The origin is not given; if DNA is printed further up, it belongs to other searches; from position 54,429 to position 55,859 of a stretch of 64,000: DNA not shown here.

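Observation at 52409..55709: Stand-alone three-gene redox module: Tat-FeS subunit, NrfD-type membrane subunit and a 13-heme cytochrome c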

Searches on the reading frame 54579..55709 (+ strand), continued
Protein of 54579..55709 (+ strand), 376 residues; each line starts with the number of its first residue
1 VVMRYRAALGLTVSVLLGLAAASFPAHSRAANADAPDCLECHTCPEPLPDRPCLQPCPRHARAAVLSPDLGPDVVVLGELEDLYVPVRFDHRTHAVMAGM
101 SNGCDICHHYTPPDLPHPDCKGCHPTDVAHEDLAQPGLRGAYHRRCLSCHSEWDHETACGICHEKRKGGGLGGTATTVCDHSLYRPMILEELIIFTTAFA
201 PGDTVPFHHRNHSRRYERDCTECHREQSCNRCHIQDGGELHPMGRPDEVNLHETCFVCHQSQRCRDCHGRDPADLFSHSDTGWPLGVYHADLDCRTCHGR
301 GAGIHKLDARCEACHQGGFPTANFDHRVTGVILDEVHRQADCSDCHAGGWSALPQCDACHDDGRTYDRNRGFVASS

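Call 59: search_protein_families(library=pfam, proteins=[L058:9274-9936:+, L058:13629-14834:-, L054:8774-9460:+, L054:13828-14688:+, L061:13537-14424:+, L061:14738-15595:+, L061:15614-16684:+, L062:3165-3944:+, L062:7498-8331:+, L062:8497-9909:+], max_evalue=0.0001)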
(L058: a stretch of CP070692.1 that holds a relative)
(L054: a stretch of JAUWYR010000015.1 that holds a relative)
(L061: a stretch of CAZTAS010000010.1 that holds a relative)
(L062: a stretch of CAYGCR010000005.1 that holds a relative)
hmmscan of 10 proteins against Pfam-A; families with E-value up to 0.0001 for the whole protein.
L058:9274-9936:+ (220 aa): 1 family
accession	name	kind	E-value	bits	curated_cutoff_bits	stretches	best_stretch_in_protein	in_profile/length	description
PF01597.25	GCV_H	-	9.8e-18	64.7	22.2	1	60-169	6-114/122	Glycine cleavage H-protein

L058:13629-14834:- (401 aa): 2 families
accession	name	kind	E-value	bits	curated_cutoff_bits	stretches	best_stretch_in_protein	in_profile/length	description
PF01053.26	Cys_Met_Meta_PP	-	3.9e-125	417.8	27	1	20-395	1-381/381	Cys/Met metabolism PLP-dependent enzyme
PF00155.27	Aminotran_1_2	-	4.5e-05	23.2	19.7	1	68-192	43-189/361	Aminotransferase class I and II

L054:8774-9460:+ (228 aa): 1 family
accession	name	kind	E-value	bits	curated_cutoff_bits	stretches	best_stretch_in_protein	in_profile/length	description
PF01597.25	GCV_H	-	8.8e-15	55.1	22.2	1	63-172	7-115/122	Glycine cleavage H-protein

L054:13828-14688:+ (287 aa): 1 family
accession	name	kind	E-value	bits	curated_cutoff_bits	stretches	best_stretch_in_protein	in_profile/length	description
PF00672.30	HAMP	-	1.9e-13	50.9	25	1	201-248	5-52/53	HAMP domain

L061:13537-14424:+ (295 aa): 3 families
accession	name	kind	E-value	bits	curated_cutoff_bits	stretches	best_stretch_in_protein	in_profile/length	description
PF22113.1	Mtrc-MtrF_II-IV_dom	-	4.5e-09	36.5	30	1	72-159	78-169/176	Outer membrane cytochrome MtrC/MtrF-like, domains II/IV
PF14522.11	Cytochrome_C7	-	5.7e-08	32.9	24.8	1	141-203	7-67/67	Cytochrome c7 and related cytochrome c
PF14537.11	Cytochrom_c3_2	-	7.2e-05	23.6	25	0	71-116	22-66/79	Cytochrome c3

L061:14738-15595:+ (285 aa): 3 families
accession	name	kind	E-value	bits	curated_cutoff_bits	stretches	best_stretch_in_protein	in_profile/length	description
PF14522.11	Cytochrome_C7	-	5.1e-09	36.3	24.8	1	130-192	7-67/67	Cytochrome c7 and related cytochrome c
PF14537.11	Cytochrom_c3_2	-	1.4e-05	25.9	25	0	60-109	22-70/79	Cytochrome c3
PF13435.11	Cytochrome_C554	-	2.1e-05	25.8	20.8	0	62-104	46-84/84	Cytochrome c554 and c-prime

L061:15614-16684:+ (356 aa): 3 families
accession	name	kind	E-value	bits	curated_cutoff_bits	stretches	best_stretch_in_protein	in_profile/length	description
PF14522.11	Cytochrome_C7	-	1.1e-13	51.2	24.8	1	142-206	14-66/67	Cytochrome c7 and related cytochrome c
PF14537.11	Cytochrom_c3_2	-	1.5e-10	41.8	25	0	143-231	8-78/79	Cytochrome c3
PF22113.1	Mtrc-MtrF_II-IV_dom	-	7.3e-07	29.3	30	0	254-292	6-38/176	Outer membrane cytochrome MtrC/MtrF-like, domains II/IV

L062:3165-3944:+ (259 aa): 1 family
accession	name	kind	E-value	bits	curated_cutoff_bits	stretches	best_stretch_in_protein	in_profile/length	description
PF01597.25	GCV_H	-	1.6e-15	57.6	22.2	1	99-208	6-114/122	Glycine cleavage H-protein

L062:7498-8331:+ (277 aa): 1 family
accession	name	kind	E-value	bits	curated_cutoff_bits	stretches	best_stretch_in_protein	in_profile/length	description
PF01597.25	GCV_H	-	1.5e-12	47.9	22.2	1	104-220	6-121/122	Glycine cleavage H-protein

L062:8497-9909:+ (470 aa): 10 families
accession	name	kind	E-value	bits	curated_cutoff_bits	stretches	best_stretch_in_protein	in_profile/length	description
PF00158.32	Sigma54_activat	-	1.2e-58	198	20.2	1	169-334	2-167/168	Sigma-54 interaction domain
PF00072.30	Response_reg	-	2.7e-31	108.5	30.2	1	30-138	1-109/111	Response regulator receiver domain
PF25601.1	AAA_lid_14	-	2.5e-24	85.4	27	1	340-410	1-71/87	AAA+ ATPase lid domain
PF14532.12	Sigma54_activ_2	-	1e-20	74.8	25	1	169-339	1-138/138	Sigma-54 interaction domain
PF02954.25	HTH_8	-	9.7e-17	60.9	22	1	424-464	2-42/42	Bacterial regulatory protein, Fis family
PF07724.20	AAA_2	-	1.7e-07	31.9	27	1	192-306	6-121/166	AAA domain (Cdc48 subfamily)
PF07728.20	AAA_5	-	6.2e-06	26.7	22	1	192-300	2-106/139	AAA domain (dynein-related subfamily)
PF23198.2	PDE8A_N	-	6e-05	23.4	29.6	1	23-107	6-91/147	PDE8A-like, N-terminal domain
PF06068.19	TIP49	-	7.3e-05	22.5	23.8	0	156-226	14-86/347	TIP49 P-loop domain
PF20161.5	VpsR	-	9.9e-05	22.5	23.7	0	30-139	13-120/121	VpsR domain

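Call 73: search_protein_representatives(protein=window:54585-55709:+)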
Query: 374 residues. Proteins with E-value up to 0.001 (for the whole library): 820; up to 1e-10: 325; up to 1e-30: 118. The best 150 are listed.
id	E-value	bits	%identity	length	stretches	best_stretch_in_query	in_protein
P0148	6.8e-106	371.2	40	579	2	22-367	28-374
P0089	2.3e-100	353.0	47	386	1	7-371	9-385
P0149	1.0e-95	337.7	48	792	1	6-363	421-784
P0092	2.9e-95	336.2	56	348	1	25-291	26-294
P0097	3.4e-83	296.4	68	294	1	95-271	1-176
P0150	4.2e-76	273.0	55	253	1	128-370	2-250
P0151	9.1e-76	271.9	41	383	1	31-368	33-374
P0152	4.3e-74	266.4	42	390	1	34-370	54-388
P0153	9.8e-74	265.2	38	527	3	19-315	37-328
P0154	2.2e-73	264.1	42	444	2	11-359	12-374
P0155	3.7e-73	263.3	39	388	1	16-364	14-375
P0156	1.3e-72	261.6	40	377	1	29-361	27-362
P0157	5.8e-71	256.1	42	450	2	18-314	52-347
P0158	7.1e-71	255.8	53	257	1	33-276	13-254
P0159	7.4e-71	255.8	54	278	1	9-220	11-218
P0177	6.6e-58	213.1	42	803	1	19-360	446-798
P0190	3.2e-52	194.4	32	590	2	69-368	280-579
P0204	5.0e-47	177.3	40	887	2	10-314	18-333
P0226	5.9e-38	147.4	41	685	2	9-164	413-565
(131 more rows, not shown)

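Call 74: search_protein_families(library=pfam, proteins=[P0149, P0177, P0148, P0190, P0226, P0204], max_evalue=0.0001)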
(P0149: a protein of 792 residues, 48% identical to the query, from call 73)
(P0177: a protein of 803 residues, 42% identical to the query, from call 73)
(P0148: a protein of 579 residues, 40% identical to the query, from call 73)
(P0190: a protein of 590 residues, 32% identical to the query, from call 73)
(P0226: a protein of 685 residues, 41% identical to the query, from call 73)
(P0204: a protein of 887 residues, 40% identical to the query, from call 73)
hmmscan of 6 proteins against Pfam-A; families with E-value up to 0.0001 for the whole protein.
P0149 (792 aa): 4 families
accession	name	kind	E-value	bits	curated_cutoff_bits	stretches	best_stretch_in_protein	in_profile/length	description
PF03916.19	NrfD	-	2.7e-19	70.4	25.8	1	51-361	2-307/313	Polysulphide reductase, NrfD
PF02085.21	Cytochrom_CIII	-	3.2e-16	59.9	22.9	1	506-583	20-101/101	Class III cytochrome C family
PF14522.11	Cytochrome_C7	-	9.5e-07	29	24.8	0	679-733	13-66/67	Cytochrome c7 and related cytochrome c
PF14537.11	Cytochrom_c3_2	-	1.6e-05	25.7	25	1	708-780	5-79/79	Cytochrome c3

P0177 (803 aa): 3 families
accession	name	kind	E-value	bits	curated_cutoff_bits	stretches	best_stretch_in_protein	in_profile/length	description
PF02085.21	Cytochrom_CIII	-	1.6e-17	64.2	22.9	1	507-587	17-101/101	Class III cytochrome C family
PF03916.19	NrfD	-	6e-15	56.1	25.8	1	18-313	3-302/313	Polysulphide reductase, NrfD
PF14522.11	Cytochrome_C7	-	1e-07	32.1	24.8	0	633-702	1-66/67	Cytochrome c7 and related cytochrome c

P0148 (579 aa): 2 families
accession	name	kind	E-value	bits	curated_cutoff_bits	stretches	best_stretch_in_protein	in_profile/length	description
PF02085.21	Cytochrom_CIII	-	5.3e-17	62.5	22.9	1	86-166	16-101/101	Class III cytochrome C family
PF14522.11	Cytochrome_C7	-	2.1e-16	59.9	24.8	2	460-513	14-66/67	Cytochrome c7 and related cytochrome c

P0190 (590 aa): 2 families
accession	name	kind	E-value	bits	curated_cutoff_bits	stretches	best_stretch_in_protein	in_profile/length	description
PF02085.21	Cytochrom_CIII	-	3.3e-17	63.1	22.9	2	294-369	19-101/101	Class III cytochrome C family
PF14522.11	Cytochrome_C7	-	6.9e-07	29.4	24.8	0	28-132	5-67/67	Cytochrome c7 and related cytochrome c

P0226 (685 aa): 2 families
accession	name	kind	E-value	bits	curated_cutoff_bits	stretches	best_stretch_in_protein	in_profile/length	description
PF03916.19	NrfD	-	2.9e-15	57.1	25.8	1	44-352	2-305/313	Polysulphide reductase, NrfD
PF14522.11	Cytochrome_C7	-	8.4e-05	22.8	24.8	0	615-670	9-67/67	Cytochrome c7 and related cytochrome c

P0204 (887 aa): 4 families
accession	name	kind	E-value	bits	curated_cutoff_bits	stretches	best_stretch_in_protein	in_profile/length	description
PF09699.15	Paired_CXXCH_1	-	1.1e-20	73.5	20.6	3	526-556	9-39/41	Doubled CXXCH motif (Paired_CXXCH_1)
PF14522.11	Cytochrome_C7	-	1.1e-18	67.3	24.8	0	310-373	14-66/67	Cytochrome c7 and related cytochrome c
PF02085.21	Cytochrom_CIII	-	8.7e-11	42.5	22.9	1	92-173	13-101/101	Class III cytochrome C family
PF14537.11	Cytochrom_c3_2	-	2e-07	31.8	25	0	411-505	6-78/79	Cytochrome c3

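Call 76: find_encoding_contigs(protein=window:54579-55709:+, flank=10000, max_places=4)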
Protein window:54579-55709:+ (376 aa): no gene with exactly this product is on record in the collection.

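Call 77: find_encoding_contigs(protein=window:54585-55709:+, flank=10000, max_places=4)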
Protein window:54585-55709:+ (374 aa): 3 contigs read that carry it; 3 places shown.
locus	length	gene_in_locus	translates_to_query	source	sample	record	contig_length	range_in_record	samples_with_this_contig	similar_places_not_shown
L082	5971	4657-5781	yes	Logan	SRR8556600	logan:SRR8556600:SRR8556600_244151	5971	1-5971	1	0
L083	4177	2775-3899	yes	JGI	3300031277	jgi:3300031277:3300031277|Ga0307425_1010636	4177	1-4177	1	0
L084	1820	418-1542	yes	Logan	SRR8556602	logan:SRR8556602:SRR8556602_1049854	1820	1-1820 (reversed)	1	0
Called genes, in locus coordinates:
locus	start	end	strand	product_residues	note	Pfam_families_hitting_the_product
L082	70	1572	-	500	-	PF02225:PA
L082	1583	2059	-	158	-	-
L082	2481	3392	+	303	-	PF13187:Fer4_9 (faint), PF12837:Fer4_6 (faint), PF13237:Fer4_10 (faint), PF14697:Fer4_21 (faint), PF13247:Fer4_11, PF12838:Fer4_7 (weak), PF12797:Fer4_2 (weak)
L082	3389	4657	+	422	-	PF03916:NrfD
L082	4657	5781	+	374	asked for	PF14522:Cytochrome_C7 (faint), PF02085:Cytochrom_CIII (weak)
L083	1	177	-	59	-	?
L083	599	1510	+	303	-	PF13187:Fer4_9 (faint), PF12837:Fer4_6 (faint), PF13237:Fer4_10 (faint), PF14697:Fer4_21 (faint), PF13247:Fer4_11, PF12838:Fer4_7 (weak), PF12797:Fer4_2 (weak)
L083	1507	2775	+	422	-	PF03916:NrfD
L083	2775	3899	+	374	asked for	PF14522:Cytochrome_C7 (faint), PF02085:Cytochrom_CIII (weak)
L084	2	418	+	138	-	?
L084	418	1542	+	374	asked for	PF14522:Cytochrome_C7 (faint), PF02085:Cytochrom_CIII (weak)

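Call 78: find_encoding_contigs(protein=P0001, flank=10000, max_places=3)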
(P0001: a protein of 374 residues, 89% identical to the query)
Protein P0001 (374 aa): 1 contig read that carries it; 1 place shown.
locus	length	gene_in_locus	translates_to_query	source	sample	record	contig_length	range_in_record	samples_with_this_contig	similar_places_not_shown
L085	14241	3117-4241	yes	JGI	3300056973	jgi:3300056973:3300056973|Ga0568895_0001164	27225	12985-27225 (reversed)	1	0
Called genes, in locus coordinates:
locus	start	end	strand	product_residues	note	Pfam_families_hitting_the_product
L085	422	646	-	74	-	-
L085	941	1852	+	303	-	PF12837:Fer4_6 (faint), PF13187:Fer4_9 (faint), PF14697:Fer4_21 (faint), PF13247:Fer4_11, PF12838:Fer4_7 (weak), PF12797:Fer4_2 (weak), PF13237:Fer4_10 (weak)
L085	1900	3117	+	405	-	PF03916:NrfD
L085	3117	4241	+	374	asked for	PF02085:Cytochrom_CIII (weak)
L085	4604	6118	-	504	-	PF06863:DUF1254, PF06742:DUF1214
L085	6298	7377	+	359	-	PF12625:Arabinose_bd, PF12833:HTH_18, PF00165:HTH_AraC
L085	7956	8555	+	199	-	PF13505:OMP_b-brl (weak)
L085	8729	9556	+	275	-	PF09719:C_GCAxxG_C_C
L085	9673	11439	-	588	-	PF00916:Sulfate_transp, PF01740:STAS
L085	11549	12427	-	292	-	PF01758:SBF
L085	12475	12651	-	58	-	-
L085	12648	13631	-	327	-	PF13353:Fer4_12, PF04055:Radical_SAM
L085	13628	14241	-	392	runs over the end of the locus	PF00365:PFK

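Call 79: find_encoding_contigs(protein=P0017, flank=10000, max_places=1)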
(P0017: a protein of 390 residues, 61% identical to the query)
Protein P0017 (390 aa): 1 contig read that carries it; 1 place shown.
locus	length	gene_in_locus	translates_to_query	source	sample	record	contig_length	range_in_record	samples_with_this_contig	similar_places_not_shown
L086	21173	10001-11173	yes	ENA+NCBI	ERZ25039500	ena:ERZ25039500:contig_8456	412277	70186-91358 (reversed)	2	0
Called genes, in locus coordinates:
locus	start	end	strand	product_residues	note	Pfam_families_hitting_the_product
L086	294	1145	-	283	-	PF00561:Abhydrolase_1 (weak), PF12146:Hydrolase_4, PF12697:Abhydrolase_6, PF00326:Peptidase_S9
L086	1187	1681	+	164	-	PF07238:PilZ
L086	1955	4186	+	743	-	PF19313:DUF5916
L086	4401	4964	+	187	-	PF00034:Cytochrom_C (faint)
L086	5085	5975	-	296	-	-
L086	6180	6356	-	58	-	-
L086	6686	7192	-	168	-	-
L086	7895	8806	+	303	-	PF13187:Fer4_9 (faint), PF00037:Fer4 (faint), PF12837:Fer4_6 (faint), PF12838:Fer4_7 (faint), PF14697:Fer4_21 (faint), PF13247:Fer4_11, PF12797:Fer4_2 (weak), PF13237:Fer4_10 (weak)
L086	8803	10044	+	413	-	PF03916:NrfD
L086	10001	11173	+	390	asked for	PF14522:Cytochrome_C7 (faint), PF02085:Cytochrom_CIII (weak)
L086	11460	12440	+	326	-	PF00561:Abhydrolase_1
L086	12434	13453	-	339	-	PF13170:DUF4003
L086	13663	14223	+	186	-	PF03073:TspO_MBR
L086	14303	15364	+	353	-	PF00512:HisKA, PF02518:HATPase_c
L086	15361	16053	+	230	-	PF00072:Response_reg, PF00486:Trans_reg_C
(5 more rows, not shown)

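Call 80: find_encoding_contigs(protein=P0058, flank=10000, max_places=1)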
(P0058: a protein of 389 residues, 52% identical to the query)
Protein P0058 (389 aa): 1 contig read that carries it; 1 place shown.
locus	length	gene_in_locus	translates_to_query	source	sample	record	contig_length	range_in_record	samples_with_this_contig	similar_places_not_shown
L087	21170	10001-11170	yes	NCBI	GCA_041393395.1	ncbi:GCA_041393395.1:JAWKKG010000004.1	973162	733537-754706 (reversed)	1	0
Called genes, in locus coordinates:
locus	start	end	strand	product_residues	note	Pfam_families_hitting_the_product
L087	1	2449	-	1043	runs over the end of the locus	PF00873:ACR_tran, PF03176:MMPL (weak)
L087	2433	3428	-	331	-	PF25973:BSH_CzcB, PF25954:Beta-barrel_RND_2, PF25975:CzcB_C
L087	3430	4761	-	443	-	PF02321:OEP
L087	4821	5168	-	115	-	-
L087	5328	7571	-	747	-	PF08309:LVIVD (faint), PF13860:FlgD_ig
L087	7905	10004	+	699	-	PF12797:Fer4_2 (faint), PF12838:Fer4_7 (faint), PF13187:Fer4_9 (faint), PF13247:Fer4_11, PF13237:Fer4_10 (weak), PF03916:NrfD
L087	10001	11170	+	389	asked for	PF02085:Cytochrom_CIII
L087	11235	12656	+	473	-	PF03264:Cytochrom_NNT (weak)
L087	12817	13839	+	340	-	PF01436:NHL (faint)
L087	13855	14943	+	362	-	PF14522:Cytochrome_C7 (faint), PF09699:Paired_CXXCH_1 (faint)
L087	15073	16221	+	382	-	PF22113:Mtrc-MtrF_II-IV_dom (faint), PF14522:Cytochrome_C7 (faint), PF09699:Paired_CXXCH_1 (faint)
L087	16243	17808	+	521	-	-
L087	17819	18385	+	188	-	-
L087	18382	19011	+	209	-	-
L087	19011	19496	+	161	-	-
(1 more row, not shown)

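Call 81: find_encoding_contigs(protein=P0104, flank=10000, max_places=1)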
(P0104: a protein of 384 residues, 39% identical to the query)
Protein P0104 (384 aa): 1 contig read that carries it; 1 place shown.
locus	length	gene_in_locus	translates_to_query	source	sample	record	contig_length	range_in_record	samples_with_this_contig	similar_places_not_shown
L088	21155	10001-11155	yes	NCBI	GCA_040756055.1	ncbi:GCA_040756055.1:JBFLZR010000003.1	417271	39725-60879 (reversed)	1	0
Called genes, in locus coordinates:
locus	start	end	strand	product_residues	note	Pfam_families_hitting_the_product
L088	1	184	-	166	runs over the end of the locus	PF01035:DNA_binding_1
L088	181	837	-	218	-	PF00702:Hydrolase, PF08282:Hydrolase_3 (faint), PF12710:HAD, PF13419:HAD_2, PF13242:Hydrolase_like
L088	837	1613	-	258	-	-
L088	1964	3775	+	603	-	PF22694:CtpB_N-like (weak), PF00595:PDZ, PF13180:PDZ_2, PF17820:PDZ_6, PF03572:Peptidase_S41, PF28547:CHD_PDZ-protease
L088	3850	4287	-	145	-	-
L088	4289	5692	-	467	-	-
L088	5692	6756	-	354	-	PF21016:RlmN_N, PF04055:Radical_SAM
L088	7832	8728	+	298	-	PF12837:Fer4_6 (faint), PF12838:Fer4_7 (weak), PF13247:Fer4_11, PF12797:Fer4_2 (weak), PF13237:Fer4_10 (weak), PF13187:Fer4_9 (weak)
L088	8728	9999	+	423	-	PF03916:NrfD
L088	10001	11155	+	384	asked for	PF14522:Cytochrome_C7 (faint), PF02085:Cytochrom_CIII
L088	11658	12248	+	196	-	PF04264:YceI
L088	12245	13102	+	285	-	PF19089:DUF5777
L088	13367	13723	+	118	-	PF00127:Copper-bind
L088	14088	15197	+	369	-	PF00412:LIM, PF12315:DA1-like (weak)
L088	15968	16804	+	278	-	PF14512:TM1586_NiRdase (faint), PF00881:Nitroreductase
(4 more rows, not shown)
